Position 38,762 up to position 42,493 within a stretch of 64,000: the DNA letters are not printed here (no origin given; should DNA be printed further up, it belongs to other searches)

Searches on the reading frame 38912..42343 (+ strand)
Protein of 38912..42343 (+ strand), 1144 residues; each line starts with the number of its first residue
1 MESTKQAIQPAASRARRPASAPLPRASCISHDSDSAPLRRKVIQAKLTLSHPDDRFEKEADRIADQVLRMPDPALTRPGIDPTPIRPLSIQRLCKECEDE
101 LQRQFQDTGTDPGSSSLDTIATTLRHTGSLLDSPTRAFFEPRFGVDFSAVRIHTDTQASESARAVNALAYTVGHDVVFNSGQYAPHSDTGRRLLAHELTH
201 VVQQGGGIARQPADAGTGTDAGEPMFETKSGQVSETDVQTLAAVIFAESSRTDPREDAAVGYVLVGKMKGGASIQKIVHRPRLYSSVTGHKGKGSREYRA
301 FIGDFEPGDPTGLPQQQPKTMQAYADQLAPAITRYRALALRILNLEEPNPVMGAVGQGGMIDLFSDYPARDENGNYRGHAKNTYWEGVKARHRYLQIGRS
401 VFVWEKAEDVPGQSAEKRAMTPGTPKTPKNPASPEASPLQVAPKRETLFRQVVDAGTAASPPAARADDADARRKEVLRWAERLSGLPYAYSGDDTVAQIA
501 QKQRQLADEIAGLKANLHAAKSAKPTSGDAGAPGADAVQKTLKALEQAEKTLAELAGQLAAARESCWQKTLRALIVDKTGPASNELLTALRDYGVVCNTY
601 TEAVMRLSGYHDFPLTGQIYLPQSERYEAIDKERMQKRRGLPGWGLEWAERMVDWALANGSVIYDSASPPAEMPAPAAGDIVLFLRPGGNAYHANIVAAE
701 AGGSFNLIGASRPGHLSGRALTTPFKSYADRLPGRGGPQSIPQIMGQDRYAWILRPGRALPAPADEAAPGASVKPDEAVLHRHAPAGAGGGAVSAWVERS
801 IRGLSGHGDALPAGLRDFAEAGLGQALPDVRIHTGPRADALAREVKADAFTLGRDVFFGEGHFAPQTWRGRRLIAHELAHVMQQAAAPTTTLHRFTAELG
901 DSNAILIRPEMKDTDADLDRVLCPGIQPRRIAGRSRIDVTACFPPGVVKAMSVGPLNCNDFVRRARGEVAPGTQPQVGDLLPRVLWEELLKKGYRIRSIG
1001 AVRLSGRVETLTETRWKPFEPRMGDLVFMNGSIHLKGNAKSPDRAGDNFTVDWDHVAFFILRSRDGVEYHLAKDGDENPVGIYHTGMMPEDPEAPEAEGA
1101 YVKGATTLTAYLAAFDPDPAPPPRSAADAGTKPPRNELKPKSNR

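Call 36: search_protein_families(library=pfam, proteins=[window:38912-42343:+], max_evalue=0.001)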
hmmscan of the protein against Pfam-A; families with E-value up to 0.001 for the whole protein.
window:38912-42343:+ (1144 aa): 1 family
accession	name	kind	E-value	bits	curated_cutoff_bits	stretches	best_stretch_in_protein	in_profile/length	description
PF13699.11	eCIS_core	-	3.2e-61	203.9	22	2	131-207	2-78/79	eCIS core domain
